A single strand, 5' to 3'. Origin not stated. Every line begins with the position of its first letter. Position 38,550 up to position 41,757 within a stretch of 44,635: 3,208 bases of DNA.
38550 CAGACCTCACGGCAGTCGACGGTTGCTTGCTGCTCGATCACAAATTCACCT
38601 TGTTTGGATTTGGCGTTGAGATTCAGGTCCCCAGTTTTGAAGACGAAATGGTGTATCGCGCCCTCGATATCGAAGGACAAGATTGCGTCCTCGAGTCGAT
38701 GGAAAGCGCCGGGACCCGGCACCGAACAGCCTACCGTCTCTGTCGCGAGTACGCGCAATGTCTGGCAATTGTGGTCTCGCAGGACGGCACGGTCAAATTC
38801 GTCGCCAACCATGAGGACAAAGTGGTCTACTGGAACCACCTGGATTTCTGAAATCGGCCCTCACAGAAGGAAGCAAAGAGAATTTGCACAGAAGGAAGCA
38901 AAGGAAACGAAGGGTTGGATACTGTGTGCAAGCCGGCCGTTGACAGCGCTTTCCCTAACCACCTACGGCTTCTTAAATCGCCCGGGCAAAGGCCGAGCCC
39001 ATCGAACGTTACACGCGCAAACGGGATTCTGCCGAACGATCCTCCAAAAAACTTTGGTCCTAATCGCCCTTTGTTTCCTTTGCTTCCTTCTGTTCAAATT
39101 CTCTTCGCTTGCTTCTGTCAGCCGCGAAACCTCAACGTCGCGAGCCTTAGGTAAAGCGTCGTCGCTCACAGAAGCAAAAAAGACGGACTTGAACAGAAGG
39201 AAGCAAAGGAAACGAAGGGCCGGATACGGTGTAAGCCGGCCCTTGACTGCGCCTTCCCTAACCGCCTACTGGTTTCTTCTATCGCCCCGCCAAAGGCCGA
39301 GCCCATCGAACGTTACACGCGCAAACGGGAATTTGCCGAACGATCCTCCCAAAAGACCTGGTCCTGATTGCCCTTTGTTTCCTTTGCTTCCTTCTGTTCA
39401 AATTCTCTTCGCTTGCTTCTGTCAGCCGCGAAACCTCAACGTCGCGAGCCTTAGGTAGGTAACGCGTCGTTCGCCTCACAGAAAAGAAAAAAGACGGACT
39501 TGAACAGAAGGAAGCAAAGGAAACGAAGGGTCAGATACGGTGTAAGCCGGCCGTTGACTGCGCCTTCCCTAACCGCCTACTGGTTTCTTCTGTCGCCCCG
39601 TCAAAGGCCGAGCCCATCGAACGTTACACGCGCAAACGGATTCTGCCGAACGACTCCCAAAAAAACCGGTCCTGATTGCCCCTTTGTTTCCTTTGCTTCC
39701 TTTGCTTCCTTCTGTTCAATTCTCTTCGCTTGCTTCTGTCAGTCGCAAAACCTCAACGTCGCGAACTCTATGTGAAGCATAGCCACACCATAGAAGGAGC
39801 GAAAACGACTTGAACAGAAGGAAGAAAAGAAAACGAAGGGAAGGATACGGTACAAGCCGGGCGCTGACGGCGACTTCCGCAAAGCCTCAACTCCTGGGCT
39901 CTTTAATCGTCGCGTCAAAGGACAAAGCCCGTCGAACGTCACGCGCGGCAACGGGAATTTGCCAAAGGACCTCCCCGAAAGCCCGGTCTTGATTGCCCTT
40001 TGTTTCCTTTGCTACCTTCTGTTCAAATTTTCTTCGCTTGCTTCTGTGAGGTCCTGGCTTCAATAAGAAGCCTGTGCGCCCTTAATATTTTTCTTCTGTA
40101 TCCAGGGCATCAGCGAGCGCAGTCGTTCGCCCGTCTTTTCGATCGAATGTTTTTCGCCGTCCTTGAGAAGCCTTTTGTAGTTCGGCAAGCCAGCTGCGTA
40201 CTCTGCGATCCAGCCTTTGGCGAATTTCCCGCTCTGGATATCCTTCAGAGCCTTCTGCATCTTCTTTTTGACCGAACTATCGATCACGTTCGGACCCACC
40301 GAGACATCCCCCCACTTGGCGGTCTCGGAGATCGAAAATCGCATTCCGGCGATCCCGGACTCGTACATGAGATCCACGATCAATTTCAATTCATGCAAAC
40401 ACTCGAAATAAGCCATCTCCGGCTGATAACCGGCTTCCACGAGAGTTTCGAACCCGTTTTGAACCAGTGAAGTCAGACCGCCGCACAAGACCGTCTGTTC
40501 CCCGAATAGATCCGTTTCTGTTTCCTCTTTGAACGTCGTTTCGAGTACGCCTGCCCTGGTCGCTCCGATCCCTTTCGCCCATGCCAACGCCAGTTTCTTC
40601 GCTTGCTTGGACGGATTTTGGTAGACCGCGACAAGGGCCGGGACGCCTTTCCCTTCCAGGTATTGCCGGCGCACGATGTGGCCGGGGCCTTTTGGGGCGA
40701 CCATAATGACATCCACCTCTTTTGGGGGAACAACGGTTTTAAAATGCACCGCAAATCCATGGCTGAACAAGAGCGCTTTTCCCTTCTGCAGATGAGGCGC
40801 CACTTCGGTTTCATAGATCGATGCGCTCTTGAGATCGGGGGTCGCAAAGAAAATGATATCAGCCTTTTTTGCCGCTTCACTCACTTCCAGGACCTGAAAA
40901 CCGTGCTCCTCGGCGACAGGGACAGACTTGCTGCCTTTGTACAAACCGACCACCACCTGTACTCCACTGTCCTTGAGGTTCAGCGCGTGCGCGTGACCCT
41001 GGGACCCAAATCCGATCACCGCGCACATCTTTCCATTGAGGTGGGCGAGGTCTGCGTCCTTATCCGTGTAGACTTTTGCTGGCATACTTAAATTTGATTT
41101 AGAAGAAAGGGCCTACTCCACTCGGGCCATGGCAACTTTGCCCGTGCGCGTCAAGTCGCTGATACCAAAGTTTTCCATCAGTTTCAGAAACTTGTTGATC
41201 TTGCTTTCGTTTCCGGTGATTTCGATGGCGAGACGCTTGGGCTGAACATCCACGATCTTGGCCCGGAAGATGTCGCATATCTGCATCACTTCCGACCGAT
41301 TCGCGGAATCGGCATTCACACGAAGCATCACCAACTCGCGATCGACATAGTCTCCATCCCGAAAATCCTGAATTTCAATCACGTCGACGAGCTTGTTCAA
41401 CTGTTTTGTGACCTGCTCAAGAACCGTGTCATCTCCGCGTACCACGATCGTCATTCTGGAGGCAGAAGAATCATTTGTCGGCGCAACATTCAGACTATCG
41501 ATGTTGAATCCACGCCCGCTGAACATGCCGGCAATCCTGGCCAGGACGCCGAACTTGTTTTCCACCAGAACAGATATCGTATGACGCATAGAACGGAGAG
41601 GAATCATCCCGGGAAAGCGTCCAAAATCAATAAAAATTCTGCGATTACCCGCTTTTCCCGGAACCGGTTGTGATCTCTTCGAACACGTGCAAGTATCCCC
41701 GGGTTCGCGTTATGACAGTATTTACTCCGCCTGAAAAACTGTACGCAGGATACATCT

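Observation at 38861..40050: Four tandem ~300 bp long-hairpin units fill the convergent gap between the DAC-like gene and ilvC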

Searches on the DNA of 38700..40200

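Call 32: search_rna_families(source=window, start=38700, end=40200, threshold=evalue, max_evalue=10)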
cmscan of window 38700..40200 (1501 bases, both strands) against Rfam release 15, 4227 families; matches with E-value up to 10: 24.
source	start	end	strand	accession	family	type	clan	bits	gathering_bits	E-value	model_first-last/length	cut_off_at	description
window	39074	39211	+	RF03654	MIR4239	Gene; miRNA;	-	41.7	100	5.8e-07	1-120/120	no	MIR4239 microRNA precursor family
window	39362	39535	+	RF03654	MIR4239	Gene; miRNA;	-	41.5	100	6.7e-07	1-120/120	no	MIR4239 microRNA precursor family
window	39077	39209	-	RF03872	MIR6426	Gene; miRNA;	-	32.8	96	0.00033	1-84/84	no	MIR6426 microRNA precursor family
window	39691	39837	+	RF03654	MIR4239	Gene; miRNA;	-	30.3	100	0.00081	1-120/120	no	MIR4239 microRNA precursor family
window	39692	39838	-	RF03654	MIR4239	Gene; miRNA;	-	30.2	100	0.00085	1-120/120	no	MIR4239 microRNA precursor family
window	39699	39830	-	RF03872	MIR6426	Gene; miRNA;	-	29.2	96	0.0028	1-84/84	no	MIR6426 microRNA precursor family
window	39381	39520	-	RF03872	MIR6426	Gene; miRNA;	-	28.4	96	0.0046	1-84/84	no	MIR6426 microRNA precursor family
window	39680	39845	-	RF01005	MIR530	Gene; miRNA;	-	27.3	85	0.013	1-172/172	no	MIR530 microRNA precursor family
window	39097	39184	+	RF03565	mir-1282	Gene; miRNA;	-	26.7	107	0.013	1-101/101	no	mir-1282 microRNA precursor family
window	39699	39830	+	RF03872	MIR6426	Gene; miRNA;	-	24.3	96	0.055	1-84/84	no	MIR6426 microRNA precursor family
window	39086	39200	-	RF04099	MIR837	Gene; miRNA;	-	23.2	117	0.094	1-122/122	no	MIR837 microRNA precursor family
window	39072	39218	-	RF03565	mir-1282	Gene; miRNA;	-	22.3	107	0.18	1-101/101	no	mir-1282 microRNA precursor family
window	39375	39522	+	RF04067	mir-4520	Gene; miRNA;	-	21.8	90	0.059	1-70/70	no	mir-4520 microRNA precursor family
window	39679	39850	-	RF01043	MIR1023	Gene; miRNA;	-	21.8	90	0.074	1-165/165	no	MIR1023 microRNA precursor family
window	39376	39529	-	RF03565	mir-1282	Gene; miRNA;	-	21.5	107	0.31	1-101/101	no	mir-1282 microRNA precursor family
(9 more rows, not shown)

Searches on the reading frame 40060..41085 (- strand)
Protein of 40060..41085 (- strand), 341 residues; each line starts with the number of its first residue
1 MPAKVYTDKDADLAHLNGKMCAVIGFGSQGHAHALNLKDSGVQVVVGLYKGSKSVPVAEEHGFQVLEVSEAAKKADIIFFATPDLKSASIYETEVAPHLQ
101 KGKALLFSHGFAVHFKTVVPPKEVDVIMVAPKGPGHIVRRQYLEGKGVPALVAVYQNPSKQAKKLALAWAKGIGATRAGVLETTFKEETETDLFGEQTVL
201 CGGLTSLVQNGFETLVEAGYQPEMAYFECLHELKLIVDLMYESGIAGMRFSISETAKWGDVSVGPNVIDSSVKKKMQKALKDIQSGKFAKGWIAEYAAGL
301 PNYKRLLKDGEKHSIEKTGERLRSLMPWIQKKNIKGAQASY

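Call 15: search_protein_families(library=pfam, proteins=[window:40060-41085:-])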
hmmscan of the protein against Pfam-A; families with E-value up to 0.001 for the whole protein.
window:40060-41085:- (341 aa): 6 families
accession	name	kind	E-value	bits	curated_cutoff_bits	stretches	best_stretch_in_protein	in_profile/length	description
PF07991.19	KARI_N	-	9.1e-73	243.7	20.6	1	16-179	2-165/165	Acetohydroxy acid isomeroreductase, NADPH-binding domain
PF01450.25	KARI_C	-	2e-62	210.2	29.1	1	185-328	1-144/144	Ketol-acid reductoisomerase, C-terminal domain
PF03807.23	F420_oxidored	-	4.7e-07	30.8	21.6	1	22-98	3-81/94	NADP oxidoreductase coenzyme F420-dependent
PF02826.25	2-Hacid_dh_C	-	1.7e-06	28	25.1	1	9-86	27-103/178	D-isomer specific 2-hydroxyacid dehydrogenase, NAD binding domain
PF00670.27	AdoHcyase_NAD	-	1.7e-05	25.5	27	1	15-82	20-86/162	S-adenosyl-L-homocysteine hydrolase, NAD binding domain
PF03446.21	NAD_binding_2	-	4.3e-05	24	21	1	22-105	3-89/161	NAD binding domain of 6-phosphogluconate dehydrogenase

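Call 16: find_encoding_contigs(protein=window:40060-41085:-, flank=10000, max_places=6)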
Protein window:40060-41085:- (341 aa): 23 contigs read that carry it; 6 places shown.
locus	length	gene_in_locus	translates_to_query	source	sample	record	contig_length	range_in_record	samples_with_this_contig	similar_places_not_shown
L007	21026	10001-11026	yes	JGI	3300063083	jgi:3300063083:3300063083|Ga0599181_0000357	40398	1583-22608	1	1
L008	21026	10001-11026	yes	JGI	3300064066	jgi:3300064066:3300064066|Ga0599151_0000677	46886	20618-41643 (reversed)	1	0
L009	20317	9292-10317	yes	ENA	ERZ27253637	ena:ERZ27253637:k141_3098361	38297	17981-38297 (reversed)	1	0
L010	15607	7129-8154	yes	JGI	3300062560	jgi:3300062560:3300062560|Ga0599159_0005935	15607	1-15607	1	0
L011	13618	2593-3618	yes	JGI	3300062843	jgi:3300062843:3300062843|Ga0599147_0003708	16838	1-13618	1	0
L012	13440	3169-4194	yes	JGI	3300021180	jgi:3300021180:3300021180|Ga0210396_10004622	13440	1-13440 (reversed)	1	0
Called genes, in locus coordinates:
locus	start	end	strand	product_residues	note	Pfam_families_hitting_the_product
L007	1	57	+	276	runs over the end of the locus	PF00106:adh_short, PF23441:SDR, PF08659:KR, PF13561:adh_short_C2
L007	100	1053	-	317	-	PF00149:Metallophos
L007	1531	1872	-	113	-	-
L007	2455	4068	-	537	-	PF00496:SBP_bac_5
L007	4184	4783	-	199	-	PF03840:SecG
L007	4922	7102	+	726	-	PF02897:Peptidase_S9_N, PF26550:Tricorn_2nd (faint), PF00326:Peptidase_S9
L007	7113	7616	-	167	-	-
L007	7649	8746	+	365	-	PF00768:Peptidase_S11, PF13354:Beta-lactamase2 (weak)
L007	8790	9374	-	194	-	PF00702:Hydrolase, PF13419:HAD_2, PF13242:Hydrolase_like (faint)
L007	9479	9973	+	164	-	PF01842:ACT, PF22629:ACT_AHAS_ss, PF13710:ACT_5, PF10369:ALS_ss_C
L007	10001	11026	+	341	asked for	PF00670:AdoHcyase_NAD (faint), PF02826:2-Hacid_dh_C (weak), PF03807:F420_oxidored (weak), PF07991:KARI_N, PF01450:KARI_C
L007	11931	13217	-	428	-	PF21751:DACNV, PF02457:DAC (faint)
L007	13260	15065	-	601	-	PF08439:Peptidase_M3_N, PF01432:Peptidase_M3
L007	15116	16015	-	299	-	PF02899:Phage_int_SAM_1, PF13495:Phage_int_SAM_4, PF00589:Phage_integrase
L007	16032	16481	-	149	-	PF00210:Ferritin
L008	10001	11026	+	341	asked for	PF00670:AdoHcyase_NAD (faint), PF02826:2-Hacid_dh_C (weak), PF03807:F420_oxidored (weak), PF07991:KARI_N, PF01450:KARI_C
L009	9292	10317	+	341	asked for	PF00670:AdoHcyase_NAD (faint), PF02826:2-Hacid_dh_C (weak), PF03807:F420_oxidored (weak), PF07991:KARI_N, PF01450:KARI_C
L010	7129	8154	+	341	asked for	PF00670:AdoHcyase_NAD (faint), PF02826:2-Hacid_dh_C (weak), PF03807:F420_oxidored (weak), PF07991:KARI_N, PF01450:KARI_C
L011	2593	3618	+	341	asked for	PF00670:AdoHcyase_NAD (faint), PF02826:2-Hacid_dh_C (weak), PF03807:F420_oxidored (weak), PF07991:KARI_N, PF01450:KARI_C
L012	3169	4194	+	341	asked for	PF00670:AdoHcyase_NAD (faint), PF02826:2-Hacid_dh_C (weak), PF03807:F420_oxidored (weak), PF07991:KARI_N, PF01450:KARI_C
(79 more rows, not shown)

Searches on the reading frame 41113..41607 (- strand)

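Call 15: search_protein_families(library=pfam, proteins=[window:41113-41607:-])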
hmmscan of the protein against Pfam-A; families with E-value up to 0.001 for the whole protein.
window:41113-41607:- (164 aa): 5 families
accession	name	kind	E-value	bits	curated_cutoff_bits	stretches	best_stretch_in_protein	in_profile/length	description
PF10369.15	ALS_ss_C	-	1.7e-29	102.1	23.2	1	90-162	1-73/74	Small subunit of acetolactate synthase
PF22629.2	ACT_AHAS_ss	-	8.5e-26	90.4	27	1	11-78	1-67/67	AHAS small subunit-like ACT domain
PF13710.12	ACT_5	-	9.7e-18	64.2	27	1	20-79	4-62/62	ACT domain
PF01842.31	ACT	-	1.5e-16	60.3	27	1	9-74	1-65/66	ACT domain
PF13291.12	ACT_4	-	3.1e-05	25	27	1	10-80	8-79/80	ACT domain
